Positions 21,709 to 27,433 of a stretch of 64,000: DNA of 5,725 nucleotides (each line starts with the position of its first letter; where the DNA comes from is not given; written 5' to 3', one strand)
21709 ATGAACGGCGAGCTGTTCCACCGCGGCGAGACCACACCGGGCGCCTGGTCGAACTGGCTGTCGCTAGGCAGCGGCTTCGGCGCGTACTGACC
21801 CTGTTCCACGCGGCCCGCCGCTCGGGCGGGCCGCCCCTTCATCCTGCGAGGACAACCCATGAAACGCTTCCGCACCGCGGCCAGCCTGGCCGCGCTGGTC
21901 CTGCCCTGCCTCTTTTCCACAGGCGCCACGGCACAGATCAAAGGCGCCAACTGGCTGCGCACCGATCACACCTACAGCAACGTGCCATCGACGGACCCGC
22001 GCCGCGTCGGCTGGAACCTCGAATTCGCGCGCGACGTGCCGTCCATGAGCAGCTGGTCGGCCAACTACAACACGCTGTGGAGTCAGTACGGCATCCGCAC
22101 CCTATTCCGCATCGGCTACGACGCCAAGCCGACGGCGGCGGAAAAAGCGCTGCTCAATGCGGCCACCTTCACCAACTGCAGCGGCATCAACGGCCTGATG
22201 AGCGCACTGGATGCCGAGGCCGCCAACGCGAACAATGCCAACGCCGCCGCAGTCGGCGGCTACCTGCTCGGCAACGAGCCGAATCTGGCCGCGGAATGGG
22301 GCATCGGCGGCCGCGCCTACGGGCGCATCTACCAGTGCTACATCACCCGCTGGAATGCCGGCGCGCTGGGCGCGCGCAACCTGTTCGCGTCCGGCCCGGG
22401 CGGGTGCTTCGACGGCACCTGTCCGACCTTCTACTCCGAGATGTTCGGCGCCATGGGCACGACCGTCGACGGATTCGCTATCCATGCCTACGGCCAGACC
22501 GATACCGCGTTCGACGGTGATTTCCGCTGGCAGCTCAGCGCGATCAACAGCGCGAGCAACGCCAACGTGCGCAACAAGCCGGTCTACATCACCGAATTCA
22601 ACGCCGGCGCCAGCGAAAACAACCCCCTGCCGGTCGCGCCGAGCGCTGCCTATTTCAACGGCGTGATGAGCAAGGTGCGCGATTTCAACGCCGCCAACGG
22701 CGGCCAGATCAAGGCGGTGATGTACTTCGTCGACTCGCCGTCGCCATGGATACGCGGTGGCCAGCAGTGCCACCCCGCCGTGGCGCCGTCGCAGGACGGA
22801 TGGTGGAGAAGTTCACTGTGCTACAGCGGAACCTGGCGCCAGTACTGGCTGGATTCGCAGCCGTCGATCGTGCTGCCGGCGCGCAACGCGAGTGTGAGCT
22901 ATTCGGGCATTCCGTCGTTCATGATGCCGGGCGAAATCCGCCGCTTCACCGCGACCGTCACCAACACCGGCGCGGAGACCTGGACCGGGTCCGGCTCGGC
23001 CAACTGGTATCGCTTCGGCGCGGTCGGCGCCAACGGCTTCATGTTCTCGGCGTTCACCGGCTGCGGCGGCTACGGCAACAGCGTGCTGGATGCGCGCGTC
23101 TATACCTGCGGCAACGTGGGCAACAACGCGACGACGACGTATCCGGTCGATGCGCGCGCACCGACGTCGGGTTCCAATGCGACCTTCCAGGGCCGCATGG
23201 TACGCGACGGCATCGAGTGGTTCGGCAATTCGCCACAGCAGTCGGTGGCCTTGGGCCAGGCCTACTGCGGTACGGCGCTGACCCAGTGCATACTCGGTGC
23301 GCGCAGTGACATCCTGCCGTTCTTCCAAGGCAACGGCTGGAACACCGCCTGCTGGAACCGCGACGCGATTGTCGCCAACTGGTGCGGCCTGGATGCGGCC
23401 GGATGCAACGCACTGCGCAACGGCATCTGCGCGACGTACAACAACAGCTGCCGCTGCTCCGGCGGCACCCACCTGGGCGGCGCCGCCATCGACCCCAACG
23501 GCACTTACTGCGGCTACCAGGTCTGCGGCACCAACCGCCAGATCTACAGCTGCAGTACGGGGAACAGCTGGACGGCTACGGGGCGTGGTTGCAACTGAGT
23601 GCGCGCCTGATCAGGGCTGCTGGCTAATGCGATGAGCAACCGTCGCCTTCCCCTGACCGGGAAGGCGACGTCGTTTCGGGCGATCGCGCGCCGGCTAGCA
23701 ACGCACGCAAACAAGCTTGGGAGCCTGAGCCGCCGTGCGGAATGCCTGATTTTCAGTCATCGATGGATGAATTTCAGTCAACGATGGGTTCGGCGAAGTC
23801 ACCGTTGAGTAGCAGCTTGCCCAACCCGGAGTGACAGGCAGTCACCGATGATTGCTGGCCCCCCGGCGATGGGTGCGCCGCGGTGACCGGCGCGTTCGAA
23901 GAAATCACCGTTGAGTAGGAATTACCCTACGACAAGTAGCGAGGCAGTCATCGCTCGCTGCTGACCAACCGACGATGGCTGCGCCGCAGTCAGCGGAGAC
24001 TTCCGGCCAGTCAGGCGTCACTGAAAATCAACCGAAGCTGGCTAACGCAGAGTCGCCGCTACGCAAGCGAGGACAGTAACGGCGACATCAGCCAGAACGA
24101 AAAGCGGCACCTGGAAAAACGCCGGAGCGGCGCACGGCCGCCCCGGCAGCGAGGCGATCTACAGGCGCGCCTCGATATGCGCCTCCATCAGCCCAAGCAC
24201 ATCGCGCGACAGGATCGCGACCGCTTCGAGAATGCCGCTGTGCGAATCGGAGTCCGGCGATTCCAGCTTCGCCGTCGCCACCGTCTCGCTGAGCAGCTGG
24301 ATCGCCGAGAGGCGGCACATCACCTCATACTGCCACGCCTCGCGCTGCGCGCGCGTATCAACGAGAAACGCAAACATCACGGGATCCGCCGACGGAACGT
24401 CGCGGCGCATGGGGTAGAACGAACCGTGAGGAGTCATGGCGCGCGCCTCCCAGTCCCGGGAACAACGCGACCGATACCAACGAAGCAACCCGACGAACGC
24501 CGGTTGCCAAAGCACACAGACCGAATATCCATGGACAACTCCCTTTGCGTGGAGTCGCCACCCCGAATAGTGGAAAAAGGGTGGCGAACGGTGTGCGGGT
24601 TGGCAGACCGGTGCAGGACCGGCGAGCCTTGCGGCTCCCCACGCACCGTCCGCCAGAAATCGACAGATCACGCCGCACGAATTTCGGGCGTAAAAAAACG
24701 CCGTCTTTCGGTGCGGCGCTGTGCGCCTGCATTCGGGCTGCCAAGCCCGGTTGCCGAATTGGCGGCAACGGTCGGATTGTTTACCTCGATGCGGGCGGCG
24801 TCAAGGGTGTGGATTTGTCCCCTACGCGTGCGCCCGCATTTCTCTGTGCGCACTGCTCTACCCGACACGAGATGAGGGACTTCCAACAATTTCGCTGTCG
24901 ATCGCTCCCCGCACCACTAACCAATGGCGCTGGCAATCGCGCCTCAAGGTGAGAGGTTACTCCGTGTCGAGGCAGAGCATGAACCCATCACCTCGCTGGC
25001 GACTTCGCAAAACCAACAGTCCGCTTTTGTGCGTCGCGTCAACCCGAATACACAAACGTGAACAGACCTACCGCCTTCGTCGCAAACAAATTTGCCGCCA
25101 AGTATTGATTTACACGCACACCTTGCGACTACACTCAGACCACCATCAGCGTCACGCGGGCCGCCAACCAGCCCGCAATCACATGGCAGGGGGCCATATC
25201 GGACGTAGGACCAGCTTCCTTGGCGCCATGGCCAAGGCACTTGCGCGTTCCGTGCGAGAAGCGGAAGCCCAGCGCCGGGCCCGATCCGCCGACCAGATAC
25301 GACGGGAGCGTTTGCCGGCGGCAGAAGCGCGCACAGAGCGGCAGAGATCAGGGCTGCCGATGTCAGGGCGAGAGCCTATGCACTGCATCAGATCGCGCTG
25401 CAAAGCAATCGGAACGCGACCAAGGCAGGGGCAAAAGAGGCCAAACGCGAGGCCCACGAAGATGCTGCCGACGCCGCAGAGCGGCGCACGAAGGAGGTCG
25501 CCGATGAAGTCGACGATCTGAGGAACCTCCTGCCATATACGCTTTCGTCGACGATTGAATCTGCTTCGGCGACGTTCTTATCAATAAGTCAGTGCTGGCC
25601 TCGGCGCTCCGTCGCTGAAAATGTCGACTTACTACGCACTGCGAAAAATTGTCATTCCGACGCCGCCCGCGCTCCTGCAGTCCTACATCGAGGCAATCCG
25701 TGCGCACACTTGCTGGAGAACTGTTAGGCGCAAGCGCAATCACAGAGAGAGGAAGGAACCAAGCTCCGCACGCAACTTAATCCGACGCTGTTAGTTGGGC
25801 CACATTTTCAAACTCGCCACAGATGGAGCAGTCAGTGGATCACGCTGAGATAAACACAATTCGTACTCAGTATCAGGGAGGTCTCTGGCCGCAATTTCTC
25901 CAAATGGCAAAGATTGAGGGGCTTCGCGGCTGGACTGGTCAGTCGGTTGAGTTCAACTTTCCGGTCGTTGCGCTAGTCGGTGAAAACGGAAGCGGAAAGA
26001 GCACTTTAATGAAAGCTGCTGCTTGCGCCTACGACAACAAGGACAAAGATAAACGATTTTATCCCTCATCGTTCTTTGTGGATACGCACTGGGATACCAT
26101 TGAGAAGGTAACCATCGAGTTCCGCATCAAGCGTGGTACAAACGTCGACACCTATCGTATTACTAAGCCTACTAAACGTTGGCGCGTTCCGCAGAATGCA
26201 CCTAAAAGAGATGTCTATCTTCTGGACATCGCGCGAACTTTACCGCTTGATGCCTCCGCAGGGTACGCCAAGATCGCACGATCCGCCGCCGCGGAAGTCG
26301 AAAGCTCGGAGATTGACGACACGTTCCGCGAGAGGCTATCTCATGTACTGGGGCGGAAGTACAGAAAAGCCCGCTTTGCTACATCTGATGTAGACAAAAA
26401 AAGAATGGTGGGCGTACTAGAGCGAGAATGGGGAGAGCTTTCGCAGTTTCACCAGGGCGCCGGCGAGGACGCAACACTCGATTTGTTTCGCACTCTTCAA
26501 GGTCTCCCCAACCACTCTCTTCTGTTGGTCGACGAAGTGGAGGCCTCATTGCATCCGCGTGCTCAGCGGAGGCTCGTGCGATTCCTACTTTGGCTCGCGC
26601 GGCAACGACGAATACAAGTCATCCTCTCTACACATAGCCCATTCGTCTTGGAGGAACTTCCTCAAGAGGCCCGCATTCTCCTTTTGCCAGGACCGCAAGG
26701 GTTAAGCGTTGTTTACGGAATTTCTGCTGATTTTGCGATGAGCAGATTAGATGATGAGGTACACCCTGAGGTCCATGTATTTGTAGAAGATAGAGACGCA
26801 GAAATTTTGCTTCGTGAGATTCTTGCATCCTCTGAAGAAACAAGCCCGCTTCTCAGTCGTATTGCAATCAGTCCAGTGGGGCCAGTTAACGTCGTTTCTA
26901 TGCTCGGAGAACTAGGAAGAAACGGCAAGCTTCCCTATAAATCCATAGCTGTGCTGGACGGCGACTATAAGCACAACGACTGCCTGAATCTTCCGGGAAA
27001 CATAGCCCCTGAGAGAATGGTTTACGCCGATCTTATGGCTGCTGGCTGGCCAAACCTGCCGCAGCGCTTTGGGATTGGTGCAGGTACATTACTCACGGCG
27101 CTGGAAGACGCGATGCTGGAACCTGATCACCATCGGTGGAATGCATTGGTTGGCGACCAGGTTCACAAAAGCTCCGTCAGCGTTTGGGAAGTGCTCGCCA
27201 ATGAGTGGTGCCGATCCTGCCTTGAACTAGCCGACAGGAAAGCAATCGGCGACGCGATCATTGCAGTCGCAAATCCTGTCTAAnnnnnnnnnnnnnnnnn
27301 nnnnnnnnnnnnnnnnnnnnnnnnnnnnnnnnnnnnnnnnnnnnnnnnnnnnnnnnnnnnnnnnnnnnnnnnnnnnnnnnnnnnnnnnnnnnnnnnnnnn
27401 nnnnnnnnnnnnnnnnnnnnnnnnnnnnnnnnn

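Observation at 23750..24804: Self-contained RNA-switch locus: promoter, antisense targets, terminator, c4-like RNA, two coupled mini-ORFs and a periodic DNA array, with no phage around it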

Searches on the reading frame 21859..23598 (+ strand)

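Call 8: search_protein_families(library=pfam, proteins=[window:21859-23598:+], max_evalue=0.01)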
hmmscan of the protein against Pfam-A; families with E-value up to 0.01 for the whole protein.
window:21859-23598:+ (579 aa): 1 family
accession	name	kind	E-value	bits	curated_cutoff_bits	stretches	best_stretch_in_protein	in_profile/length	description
PF11790.14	Glyco_hydro_cc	-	0.00012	22.2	21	1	121-255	55-178/237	Glycosyl hydrolase catalytic core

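Call 9: search_protein_families(library=phrogs, proteins=[window:21859-23598:+], max_evalue=0.01)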
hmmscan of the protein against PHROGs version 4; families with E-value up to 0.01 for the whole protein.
window:21859-23598:+ (579 aa): 0 families

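Call 104: search_protein_families(library=padloc, proteins=[window:21859-23598:+], max_evalue=0.00001)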
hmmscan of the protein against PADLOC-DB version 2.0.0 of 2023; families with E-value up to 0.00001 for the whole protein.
window:21859-23598:+ (579 aa): 0 families

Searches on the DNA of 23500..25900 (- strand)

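Call 94: search_dna_similar(query=window:24150-24810:-, collection=phages, mode=distant, max_rows=12)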
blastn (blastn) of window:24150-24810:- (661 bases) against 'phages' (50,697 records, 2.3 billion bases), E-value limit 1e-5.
Records with a match: 16; places in all: 16; records where one place covers at least 80% of the query: 0.
Best place of each record, by identity: 80-90% 15; 60-80% 1.
By first word of the organism name: Escherichia 8; Stx2-converting 4; Enterobacteria 3; Actinobacillus 1.
By host as written in the record: Escherichia coli O157:H7 str. Min27 2; Escherichia coli O55:H7 str. DEC5E 2; Escherichia coli O157:H7 strain F451 2; Escherichia coli O157:H7 2; Escherichia coli O84:H- 1; - 1; Escherichia coli O157:H7 strain F403 1; Escherichia coli O157:H7 strain 981509 1; and 4 more.
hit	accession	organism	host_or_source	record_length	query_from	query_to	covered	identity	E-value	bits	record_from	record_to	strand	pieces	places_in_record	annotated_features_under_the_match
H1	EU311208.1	Escherichia phage Min27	Escherichia coli O157:H7 str. Min27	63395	149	231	13%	80.2%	6e-8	65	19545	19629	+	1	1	none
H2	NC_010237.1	Escherichia phage Min27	Escherichia coli O157:H7 str. Min27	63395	149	231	13%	80.2%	6e-8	65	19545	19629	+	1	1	none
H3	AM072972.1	Enterobacteria phage Lahn2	Escherichia coli O84:H-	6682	149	231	13%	80.2%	7e-7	62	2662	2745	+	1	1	none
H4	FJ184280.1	Enterobacteria phage YYZ-2008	-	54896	149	231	13%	80.2%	7e-7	62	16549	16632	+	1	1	none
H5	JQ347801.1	Escherichia phage JLK-2012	Escherichia coli O55:H7 str. DEC5E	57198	149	231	13%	80.2%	7e-7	62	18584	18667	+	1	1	none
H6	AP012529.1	Stx2-converting phage Stx2a_F403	Escherichia coli O157:H7 strain F403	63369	149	231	13%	80.2%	7e-7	62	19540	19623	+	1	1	none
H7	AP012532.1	Stx2-converting phage Stx2a_F451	Escherichia coli O157:H7 strain F451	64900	149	231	13%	80.2%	7e-7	62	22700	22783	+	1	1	none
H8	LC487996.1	Stx2-converting phage Stx2a 981509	Escherichia coli O157:H7 strain 981509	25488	149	231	13%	80.2%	7e-7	62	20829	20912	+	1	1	none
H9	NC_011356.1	Enterobacteria phage YYZ-2008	Escherichia coli O157:H7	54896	149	231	13%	80.2%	7e-7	62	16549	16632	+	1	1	none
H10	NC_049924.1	Stx2-converting phage Stx2a_F451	Escherichia coli O157:H7 strain F451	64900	149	231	13%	80.2%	7e-7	62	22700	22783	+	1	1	none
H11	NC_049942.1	Escherichia phage JLK-2012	Escherichia coli O55:H7 str. DEC5E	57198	149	231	13%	80.2%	7e-7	62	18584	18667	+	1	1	none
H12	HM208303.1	Escherichia phage vB_EcoP_24B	Escherichia coli O157:H7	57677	149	231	13%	80.2%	7e-7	62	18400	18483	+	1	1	none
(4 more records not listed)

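Call 95: search_dna_similar(query=window:24150-24810:-, collection=plasmids, mode=distant, max_rows=12)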
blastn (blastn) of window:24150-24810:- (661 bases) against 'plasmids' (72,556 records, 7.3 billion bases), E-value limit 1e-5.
Records with a match: 2; places in all: 2; records where one place covers at least 80% of the query: 0.
Best place of each record, by identity: 80-90% 1; 60-80% 1.
By first word of the organism name: Escherichia 1; Klebsiella 1.
By predicted mobility (MOB-suite, as given by PLSDB): non-mobilizable 2.
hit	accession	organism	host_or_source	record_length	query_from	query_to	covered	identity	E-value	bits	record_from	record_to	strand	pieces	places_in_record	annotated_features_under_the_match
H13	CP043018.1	Escherichia coli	Homo sapiens,feces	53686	149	231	13%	80.0%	2e-7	64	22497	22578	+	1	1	record has no annotation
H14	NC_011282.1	Klebsiella variicola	-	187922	149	232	13%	77.5%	8e-6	59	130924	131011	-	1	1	ISL3 family transposase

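Call 98: search_rna_families(source=window, start=23500, end=25900, threshold=evalue, max_evalue=1)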
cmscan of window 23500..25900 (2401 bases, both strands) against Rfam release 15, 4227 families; matches with E-value up to 1: 3.
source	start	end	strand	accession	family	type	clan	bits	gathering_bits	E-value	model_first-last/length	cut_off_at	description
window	24577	24660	-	RF01695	C4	Gene; antisense;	CL00128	65.3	45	7.8e-12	1-87/87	no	C4 antisense RNA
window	24694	24769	-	RF01394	isrK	Gene; sRNA;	-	50.8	50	2.2e-09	1-77/77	no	isrK Hfq binding RNA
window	24730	24782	-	RF03163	c4-a1b1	Gene; antisense;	CL00128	50.5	46.7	3.2e-11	1-53/53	no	a1, b1 targets of C4 antisense RNA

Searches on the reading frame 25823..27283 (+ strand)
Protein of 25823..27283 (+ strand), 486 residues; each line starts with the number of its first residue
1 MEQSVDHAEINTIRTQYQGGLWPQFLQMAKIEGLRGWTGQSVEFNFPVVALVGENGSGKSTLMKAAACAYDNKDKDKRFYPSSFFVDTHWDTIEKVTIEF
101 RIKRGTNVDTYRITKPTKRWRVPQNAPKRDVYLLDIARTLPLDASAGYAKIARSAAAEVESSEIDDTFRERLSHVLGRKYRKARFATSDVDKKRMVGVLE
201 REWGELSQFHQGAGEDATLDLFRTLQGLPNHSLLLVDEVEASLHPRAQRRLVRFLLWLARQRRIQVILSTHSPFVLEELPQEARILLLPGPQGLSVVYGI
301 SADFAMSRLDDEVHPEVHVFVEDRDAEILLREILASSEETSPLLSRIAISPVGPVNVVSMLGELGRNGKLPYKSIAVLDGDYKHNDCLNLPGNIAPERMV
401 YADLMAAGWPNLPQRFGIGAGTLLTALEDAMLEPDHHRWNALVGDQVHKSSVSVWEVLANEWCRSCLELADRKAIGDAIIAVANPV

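Call 8: search_protein_families(library=pfam, proteins=[window:25823-27283:+], max_evalue=0.01)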
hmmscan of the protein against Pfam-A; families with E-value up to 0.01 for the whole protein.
window:25823-27283:+ (486 aa): 12 families
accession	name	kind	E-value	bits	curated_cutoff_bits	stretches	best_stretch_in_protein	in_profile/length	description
PF13304.12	AAA_21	-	5e-22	79.8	27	2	96-277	112-304/304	AAA domain, putative AbiEii toxin, Type IV TA system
PF13175.12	AAA_15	-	2.8e-16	60.5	32.1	2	230-275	328-373/374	AAA ATPase domain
PF13476.12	AAA_23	-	3.1e-09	38.2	27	1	30-114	3-91/201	AAA domain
PF02463.25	SMC_N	-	8.4e-08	32.3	40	1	29-65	5-43/220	RecF/RecN/SMC N terminal domain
PF11398.14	DUF2813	-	6.9e-07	29.4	21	1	25-93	2-69/372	Protein of unknown function (DUF2813)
PF13401.12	AAA_22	-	2.5e-05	25.1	27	1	48-269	7-121/130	AAA domain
PF00005.33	ABC_tran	-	0.00013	23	25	1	48-70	13-35/137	ABC transporter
PF13555.12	AAA_29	-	0.00014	22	27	1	39-66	14-42/61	P-loop containing region of AAA domain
PF00004.35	AAA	-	0.00023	22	21.2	0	205-278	33-116/131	ATPase family associated with various cellular activities (AAA)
PF05729.18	NACHT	-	0.0017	18.6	26.7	0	48-86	2-40/167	NACHT domain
PF25199.1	nSTAND_NTPase5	-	0.0023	18.2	34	1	47-79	42-73/145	Novel STAND NTPase 5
PF20703.3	nSTAND1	-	0.0053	16.9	27.1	0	47-66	34-53/379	Novel STAND NTPase 1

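Call 9: search_protein_families(library=phrogs, proteins=[window:25823-27283:+], max_evalue=0.01)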
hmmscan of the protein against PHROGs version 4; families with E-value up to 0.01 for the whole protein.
window:25823-27283:+ (486 aa): 15 families
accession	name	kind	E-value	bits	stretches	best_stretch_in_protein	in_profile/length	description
phrog_3940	-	unknown function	3.8e-63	215.1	1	30-409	9-445/537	-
phrog_8323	-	unknown function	2.5e-21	76.9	2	233-282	324-371/623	-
phrog_4747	-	unknown function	5.6e-21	76.2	2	206-287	301-390/610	-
phrog_7507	-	unknown function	2.4e-15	57.8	2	232-277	408-451/483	-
phrog_9802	-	unknown function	3.6e-14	53.6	1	232-288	286-339/438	-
phrog_8066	-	unknown function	4.5e-10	40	1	225-283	378-436/522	-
phrog_5836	-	unknown function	2.5e-09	36.7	1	231-282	306-357/1071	-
phrog_293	-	moron, auxiliary metabolic gene and host takeover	5e-08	32.4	1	48-73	165-190/1058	ABC transporter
phrog_14430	-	unknown function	2.7e-06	27.9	1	231-279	338-385/444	-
phrog_8939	-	unknown function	1.7e-05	24.6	1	202-276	415-493/595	-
phrog_77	-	DNA, RNA and nucleotide metabolism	3.3e-05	23.6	0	43-77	318-351/967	SbcC-like subunit of palindrome specific endonuclease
phrog_13167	-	unknown function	0.00014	21.9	1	232-279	339-385/477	-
phrog_2392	-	moron, auxiliary metabolic gene and host takeover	0.00019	20.9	1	48-71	509-532/726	ABC transporter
phrog_21420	-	unknown function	0.0017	17.9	1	231-279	526-573/654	-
phrog_800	-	head and packaging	0.0023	17.6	1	48-84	34-60/511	terminase small subunit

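Call 71: search_protein_families(library=padloc, proteins=[window:25823-27283:+], max_evalue=0.0001)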
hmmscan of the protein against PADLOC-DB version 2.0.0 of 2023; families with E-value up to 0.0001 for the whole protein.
window:25823-27283:+ (486 aa): 128 families (the best 25 are shown)
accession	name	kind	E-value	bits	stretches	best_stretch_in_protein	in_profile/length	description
PDLC04149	HEC-04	-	5.6e-63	211.2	1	3-405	4-405/494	-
PDLC02914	ATPase-Toprim_I-B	-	5.6e-22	76.5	1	48-385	27-357/443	-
PDLC02980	AriA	-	3.6e-21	74.4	1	49-277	2-304/304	-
PDLC03878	NsnB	-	2.8e-18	64.8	1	38-278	14-283/345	-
PDLC04734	PDC-M62A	-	1.7e-17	61.7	1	191-287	371-474/597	-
PDLC00091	GajA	-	1.9e-17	61.3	1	229-275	295-341/627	AAA ATPase domain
PDLC02979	AriA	-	2.6e-17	61.7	1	231-275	328-372/373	-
PDLC00278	PtuA1|PtuA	-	1.3e-16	59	1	233-293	290-343/436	AAA ATPase domain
PDLC04135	mad3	-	2.3e-16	58.3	2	30-101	6-83/374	mads_3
PDLC04737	PDC-M62A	-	4e-16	57.2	1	232-290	429-490/601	-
PDLC00271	PtuA1|PtuA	-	7.1e-16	56.8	2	231-288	279-333/421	AAA ATPase domain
PDLC00099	GajA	-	1.6e-15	55.1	1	230-280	298-348/626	AAA ATPase domain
PDLC02335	AbiLi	-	3.6e-15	53.8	1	46-279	76-243/326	AbiLi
PDLC00269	PtuA1|PtuA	-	9.8e-15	52.7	2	231-291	297-354/446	AAA ATPase domain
PDLC00080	GajA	-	1.3e-14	51.9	1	160-286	217-347/622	AAA ATPase domain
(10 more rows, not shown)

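Call 113: search_protein_families(library=ncbifam, proteins=[window:25823-27283:+], max_evalue=0.01)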
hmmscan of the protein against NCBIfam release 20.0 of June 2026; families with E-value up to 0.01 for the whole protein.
window:25823-27283:+ (486 aa): 50 families (the best 25 are shown)
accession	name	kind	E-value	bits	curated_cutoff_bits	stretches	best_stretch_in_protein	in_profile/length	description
NF041760.1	PtuA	equivalog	6.2e-11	41.9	500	1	232-282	378-426/524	retron Ec78 anti-phage system effector ATPase PtuA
NF038234.1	retron_eff_Eco8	equivalog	1.5e-07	30.5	250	1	49-108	26-82/679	retron Eco8 family effector endonuclease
NF010068.0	PRK13548.1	equivalog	4.4e-07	29.2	261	1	48-69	33-54/261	heme ABC transporter ATP-binding protein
TIGR04520.1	ECF_ATPase_1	equivalog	4.8e-07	29.5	315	0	49-67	31-49/269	energy-coupling factor transporter ATPase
TIGR03864.1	PQQ_ABC_ATP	hypoth_equivalog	5.8e-07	29.2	302.25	1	214-303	136-218/236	ABC transporter, ATP-binding subunit, PQQ-dependent alcohol dehydrogenase system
NF047739.1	antiphage_MADS3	equivalog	6e-07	29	420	1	231-282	337-385/427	methylation-associated defense system AAA family ATPase MAD3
NF045780.1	TrlF_fam_ATP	equivalog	8.7e-07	28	350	1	27-119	291-399/944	TrlF family AAA-like ATPase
TIGR03608.1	L_ocin_972_ABC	subfamily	1.4e-06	28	254.85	0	214-278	138-199/206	putative bacteriocin export ABC transporter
TIGR04521.1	ECF_ATPase_2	equivalog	1.6e-06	27.5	330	0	232-272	164-204/279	energy-coupling factor transporter ATPase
NF040873.1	AztA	equivalog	6.1e-06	25.9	220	1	48-68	20-40/191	zinc ABC transporter ATP-binding protein AztA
NF010156.0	PRK13635.1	equivalog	7.2e-06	25.3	392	0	49-100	36-87/279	energy-coupling factor ABC transporter ATP-binding protein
NF007601.2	PRK10247.1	equivalog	7.5e-06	25.6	292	1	213-273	134-192/204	iron efflux ABC transporter ATP-binding subunit FetA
TIGR02315.1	ABC_phnC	equivalog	7.5e-06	25.5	266.1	0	222-272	157-205/243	phosphonate ABC transporter ATP-binding protein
TIGR01166.1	cbiO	subfamily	2.4e-05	23.9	211.8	0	47-65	19-37/190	cobalt ABC transporter, ATP-binding protein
TIGR00611.2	recf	equivalog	3.9e-05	23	172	1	29-67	4-42/339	DNA replication/repair protein RecF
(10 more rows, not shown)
